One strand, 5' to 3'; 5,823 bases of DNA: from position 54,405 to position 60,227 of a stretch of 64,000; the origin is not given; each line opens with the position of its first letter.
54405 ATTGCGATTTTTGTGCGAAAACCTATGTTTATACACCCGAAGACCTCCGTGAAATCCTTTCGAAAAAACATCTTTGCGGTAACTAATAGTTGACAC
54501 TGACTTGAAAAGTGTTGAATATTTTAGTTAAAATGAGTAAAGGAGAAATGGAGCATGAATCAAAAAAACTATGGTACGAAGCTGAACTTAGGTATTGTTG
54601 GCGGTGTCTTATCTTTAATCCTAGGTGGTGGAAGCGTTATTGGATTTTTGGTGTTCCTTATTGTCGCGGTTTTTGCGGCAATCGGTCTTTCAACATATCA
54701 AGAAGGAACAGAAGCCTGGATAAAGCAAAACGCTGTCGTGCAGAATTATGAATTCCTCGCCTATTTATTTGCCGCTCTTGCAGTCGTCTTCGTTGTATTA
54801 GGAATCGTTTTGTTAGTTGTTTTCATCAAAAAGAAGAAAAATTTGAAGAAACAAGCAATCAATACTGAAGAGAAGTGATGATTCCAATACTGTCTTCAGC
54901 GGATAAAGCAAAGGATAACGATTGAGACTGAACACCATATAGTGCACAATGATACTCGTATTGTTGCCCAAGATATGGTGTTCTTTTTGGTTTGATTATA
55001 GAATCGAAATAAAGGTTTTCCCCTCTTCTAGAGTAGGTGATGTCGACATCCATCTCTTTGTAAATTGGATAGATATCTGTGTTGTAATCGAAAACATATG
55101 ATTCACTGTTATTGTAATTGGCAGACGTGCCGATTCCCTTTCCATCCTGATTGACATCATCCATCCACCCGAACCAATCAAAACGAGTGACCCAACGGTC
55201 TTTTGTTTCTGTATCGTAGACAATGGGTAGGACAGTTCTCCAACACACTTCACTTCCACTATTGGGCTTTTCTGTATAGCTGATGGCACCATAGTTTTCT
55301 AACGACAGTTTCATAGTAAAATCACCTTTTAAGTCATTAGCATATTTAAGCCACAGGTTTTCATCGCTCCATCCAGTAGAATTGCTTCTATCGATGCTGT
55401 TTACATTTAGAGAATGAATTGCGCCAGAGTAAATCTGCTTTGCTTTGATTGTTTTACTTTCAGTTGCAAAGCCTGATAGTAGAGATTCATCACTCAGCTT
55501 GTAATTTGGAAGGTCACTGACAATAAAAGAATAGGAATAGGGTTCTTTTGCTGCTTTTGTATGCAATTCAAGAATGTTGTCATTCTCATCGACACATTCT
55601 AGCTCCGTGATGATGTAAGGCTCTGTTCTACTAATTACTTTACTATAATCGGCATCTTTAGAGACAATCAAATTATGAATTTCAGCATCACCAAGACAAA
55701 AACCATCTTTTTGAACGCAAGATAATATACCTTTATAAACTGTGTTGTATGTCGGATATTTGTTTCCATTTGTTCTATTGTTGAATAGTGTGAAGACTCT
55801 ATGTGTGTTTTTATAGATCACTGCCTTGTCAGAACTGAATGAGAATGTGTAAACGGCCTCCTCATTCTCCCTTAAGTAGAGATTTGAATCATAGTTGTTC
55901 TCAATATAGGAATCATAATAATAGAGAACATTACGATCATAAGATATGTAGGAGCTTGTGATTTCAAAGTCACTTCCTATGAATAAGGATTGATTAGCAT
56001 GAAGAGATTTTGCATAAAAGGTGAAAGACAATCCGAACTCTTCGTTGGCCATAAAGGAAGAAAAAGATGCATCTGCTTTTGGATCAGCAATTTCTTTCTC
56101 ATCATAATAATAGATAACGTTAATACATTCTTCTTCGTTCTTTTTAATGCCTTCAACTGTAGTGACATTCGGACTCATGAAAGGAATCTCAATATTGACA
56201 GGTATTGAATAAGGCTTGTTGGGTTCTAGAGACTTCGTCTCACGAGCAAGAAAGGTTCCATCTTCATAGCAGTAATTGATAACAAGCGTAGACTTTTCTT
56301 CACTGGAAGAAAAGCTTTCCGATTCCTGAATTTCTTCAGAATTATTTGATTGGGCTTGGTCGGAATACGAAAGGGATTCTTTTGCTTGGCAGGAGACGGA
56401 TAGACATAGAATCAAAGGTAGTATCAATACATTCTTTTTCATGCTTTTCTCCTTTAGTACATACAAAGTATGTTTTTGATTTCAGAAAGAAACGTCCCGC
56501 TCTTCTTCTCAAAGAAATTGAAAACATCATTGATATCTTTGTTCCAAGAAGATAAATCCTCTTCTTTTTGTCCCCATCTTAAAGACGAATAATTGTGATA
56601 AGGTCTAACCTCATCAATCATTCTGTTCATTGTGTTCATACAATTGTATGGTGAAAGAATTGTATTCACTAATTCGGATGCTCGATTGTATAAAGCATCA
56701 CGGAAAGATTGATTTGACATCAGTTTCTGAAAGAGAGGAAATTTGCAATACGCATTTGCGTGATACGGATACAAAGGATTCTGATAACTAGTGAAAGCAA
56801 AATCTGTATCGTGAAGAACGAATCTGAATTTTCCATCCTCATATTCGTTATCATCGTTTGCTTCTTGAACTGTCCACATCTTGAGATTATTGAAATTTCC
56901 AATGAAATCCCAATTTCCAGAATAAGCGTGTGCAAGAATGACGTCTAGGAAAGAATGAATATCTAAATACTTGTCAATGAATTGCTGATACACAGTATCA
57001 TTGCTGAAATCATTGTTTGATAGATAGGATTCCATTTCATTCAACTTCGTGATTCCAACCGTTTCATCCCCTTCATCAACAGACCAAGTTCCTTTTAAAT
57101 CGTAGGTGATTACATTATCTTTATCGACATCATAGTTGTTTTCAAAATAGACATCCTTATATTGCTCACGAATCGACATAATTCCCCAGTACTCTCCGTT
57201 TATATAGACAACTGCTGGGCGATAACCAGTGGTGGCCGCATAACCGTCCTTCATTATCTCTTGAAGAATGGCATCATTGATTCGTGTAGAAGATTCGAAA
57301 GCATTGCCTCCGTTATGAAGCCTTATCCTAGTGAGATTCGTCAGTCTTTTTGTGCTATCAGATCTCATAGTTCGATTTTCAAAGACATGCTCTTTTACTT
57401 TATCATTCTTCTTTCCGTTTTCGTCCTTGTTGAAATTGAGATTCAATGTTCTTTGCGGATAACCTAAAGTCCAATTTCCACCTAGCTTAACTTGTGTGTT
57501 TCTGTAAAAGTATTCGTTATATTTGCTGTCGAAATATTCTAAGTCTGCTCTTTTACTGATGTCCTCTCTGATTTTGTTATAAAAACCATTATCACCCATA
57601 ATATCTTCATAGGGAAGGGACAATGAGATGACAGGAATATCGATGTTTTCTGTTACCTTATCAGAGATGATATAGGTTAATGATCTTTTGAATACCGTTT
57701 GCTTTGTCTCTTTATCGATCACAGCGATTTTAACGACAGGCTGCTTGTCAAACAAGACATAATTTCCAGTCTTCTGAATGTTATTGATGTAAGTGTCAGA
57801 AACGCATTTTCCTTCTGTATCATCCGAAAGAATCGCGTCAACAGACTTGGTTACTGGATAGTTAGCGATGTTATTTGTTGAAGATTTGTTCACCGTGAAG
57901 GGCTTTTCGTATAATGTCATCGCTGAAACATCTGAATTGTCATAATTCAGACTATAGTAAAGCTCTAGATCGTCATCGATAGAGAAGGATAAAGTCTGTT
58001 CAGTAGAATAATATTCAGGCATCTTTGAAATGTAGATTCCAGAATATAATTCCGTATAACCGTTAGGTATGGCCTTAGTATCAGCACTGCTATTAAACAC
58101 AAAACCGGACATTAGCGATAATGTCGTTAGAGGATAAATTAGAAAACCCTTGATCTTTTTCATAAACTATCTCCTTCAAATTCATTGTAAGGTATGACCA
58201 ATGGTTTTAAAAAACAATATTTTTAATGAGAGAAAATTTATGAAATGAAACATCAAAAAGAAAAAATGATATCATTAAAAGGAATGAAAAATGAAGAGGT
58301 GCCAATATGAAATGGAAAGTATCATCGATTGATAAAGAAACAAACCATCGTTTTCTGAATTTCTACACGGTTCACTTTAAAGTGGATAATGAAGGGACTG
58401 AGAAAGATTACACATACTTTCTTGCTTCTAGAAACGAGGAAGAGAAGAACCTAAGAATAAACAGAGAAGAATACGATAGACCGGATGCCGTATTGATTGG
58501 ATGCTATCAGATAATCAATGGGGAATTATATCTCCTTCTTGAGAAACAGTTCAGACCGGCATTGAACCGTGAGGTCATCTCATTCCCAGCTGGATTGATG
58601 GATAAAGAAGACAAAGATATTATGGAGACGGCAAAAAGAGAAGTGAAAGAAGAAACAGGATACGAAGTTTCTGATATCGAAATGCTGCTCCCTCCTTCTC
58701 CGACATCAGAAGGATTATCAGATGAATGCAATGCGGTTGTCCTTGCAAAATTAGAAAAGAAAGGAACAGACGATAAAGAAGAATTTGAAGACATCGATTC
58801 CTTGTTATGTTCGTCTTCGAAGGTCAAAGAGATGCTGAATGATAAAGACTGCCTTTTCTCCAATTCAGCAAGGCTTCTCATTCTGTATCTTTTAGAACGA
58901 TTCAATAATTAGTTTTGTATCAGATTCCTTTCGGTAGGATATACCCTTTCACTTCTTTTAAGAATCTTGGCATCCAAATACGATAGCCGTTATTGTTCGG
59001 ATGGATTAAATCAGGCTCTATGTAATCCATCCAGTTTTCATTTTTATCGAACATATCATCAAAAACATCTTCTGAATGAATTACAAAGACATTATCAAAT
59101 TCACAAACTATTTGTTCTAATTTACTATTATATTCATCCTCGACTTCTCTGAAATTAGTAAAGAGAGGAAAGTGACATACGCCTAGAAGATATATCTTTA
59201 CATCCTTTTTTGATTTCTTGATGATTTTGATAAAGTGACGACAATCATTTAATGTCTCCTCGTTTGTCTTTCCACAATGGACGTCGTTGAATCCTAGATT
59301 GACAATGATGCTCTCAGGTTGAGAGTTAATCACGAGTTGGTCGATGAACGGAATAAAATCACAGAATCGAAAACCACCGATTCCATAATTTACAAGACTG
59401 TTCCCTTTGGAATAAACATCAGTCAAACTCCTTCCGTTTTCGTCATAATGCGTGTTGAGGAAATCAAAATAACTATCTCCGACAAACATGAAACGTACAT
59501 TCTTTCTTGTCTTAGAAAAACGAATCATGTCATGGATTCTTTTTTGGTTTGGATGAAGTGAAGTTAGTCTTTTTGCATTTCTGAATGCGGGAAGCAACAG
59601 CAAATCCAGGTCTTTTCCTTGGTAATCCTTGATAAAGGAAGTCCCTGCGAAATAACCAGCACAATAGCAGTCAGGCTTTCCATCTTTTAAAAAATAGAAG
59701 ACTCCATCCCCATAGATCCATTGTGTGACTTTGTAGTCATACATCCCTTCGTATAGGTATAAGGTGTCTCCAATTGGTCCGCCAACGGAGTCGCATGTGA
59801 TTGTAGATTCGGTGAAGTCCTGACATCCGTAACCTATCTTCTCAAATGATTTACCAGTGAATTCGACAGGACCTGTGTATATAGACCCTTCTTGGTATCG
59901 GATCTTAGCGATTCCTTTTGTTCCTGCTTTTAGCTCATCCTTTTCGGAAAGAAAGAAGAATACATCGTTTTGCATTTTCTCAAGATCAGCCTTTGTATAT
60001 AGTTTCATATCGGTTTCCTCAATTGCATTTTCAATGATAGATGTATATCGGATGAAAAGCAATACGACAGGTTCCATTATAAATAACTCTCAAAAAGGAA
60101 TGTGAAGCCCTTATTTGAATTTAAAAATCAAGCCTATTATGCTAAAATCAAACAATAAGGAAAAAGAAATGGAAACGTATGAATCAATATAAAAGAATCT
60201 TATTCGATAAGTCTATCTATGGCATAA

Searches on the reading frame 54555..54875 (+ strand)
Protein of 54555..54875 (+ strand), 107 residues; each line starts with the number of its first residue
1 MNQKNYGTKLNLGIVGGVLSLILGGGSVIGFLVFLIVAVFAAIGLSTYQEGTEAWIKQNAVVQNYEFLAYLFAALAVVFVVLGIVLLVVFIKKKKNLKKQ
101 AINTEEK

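Call 40: search_protein_families(library=pfam, proteins=[window:54555-54875:+], max_evalue=0.1)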
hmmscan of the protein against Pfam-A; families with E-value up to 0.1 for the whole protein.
window:54555-54875:+ (107 aa): 16 families
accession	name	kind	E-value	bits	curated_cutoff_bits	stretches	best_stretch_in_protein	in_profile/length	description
PF13273.12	DUF4064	-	0.0029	18.2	32.1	1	18-99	7-87/102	Protein of unknown function (DUF4064)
PF04143.19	Sulf_transp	-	0.0049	16.9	27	1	23-100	82-161/310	Sulphur transport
PF10754.15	DUF2569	-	0.0058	17.5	26.5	1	26-102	6-86/143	Protein of unknown function (DUF2569)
PF14264.12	Glucos_trans_II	-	0.0058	16.2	30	1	17-100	172-270/317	Glucosyl transferase GtrII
PF04144.18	SCAMP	-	0.0083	16.8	27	1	29-94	102-165/172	SCAMP family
PF14575.11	EphA2_TM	-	0.013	16.6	28.9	0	74-100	4-30/74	Ephrin type-A receptor 2 transmembrane domain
PF15048.11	OSTbeta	-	0.013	16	27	1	73-104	39-70/122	Organic solute transporter subunit beta protein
PF25184.1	YxzE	-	0.017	16.6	40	0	75-99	6-30/65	YxzE-like putative bacteriocin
PF01578.25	Cytochrom_C_asm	-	0.019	15.1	29.9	1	28-89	80-142/212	Cytochrome C assembly protein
PF11309.13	DUF3112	-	0.022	14.7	23.3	1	31-99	20-87/217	Protein of unknown function (DUF3112)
PF20599.3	DUF6796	-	0.024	14.7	26.9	1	26-102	96-176/225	Family of unknown function (DUF6796)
PF20990.2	DUF2207_C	-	0.03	14.5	33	1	18-92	137-184/247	Predicted membrane protein (DUF2207) C-terminal domain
PF07332.16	Phage_holin_3_6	-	0.043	14.3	28.4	1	17-99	34-99/116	Putative Actinobacterial Holin-X, holin superfamily III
PF12420.13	DUF3671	-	0.064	13.1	34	1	29-99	172-214/223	Fam-L, Fam-M like protein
PF10011.15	DUF2254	-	0.071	12.3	28.8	1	33-93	98-145/368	Predicted membrane protein (DUF2254)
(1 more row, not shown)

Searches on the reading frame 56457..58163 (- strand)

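Call 59: search_protein_families(library=pfam, proteins=[window:56457-58163:-], max_evalue=0.0001)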
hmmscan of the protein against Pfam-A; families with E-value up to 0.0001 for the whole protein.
window:56457-58163:- (569 aa): 1 family
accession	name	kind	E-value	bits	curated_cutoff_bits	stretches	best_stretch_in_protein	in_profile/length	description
PF08757.17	CotH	-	7.8e-30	104.9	23.8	1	229-554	5-318/322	CotH kinase protein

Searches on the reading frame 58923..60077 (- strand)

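Call 59: search_protein_families(library=pfam, proteins=[window:58923-60077:-], max_evalue=0.0001)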
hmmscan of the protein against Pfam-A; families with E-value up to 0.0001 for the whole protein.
window:58923-60077:- (385 aa): 2 families
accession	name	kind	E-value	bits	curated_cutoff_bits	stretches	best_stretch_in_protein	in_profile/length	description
PF13472.12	Lipase_GDSL_2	-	3.4e-16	60.7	32.9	1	198-367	1-178/178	GDSL-like Lipase/Acylhydrolase family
PF00657.28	Lipase_GDSL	-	9.3e-08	32.9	23.6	1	197-368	2-204/208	GDSL-like Lipase/Acylhydrolase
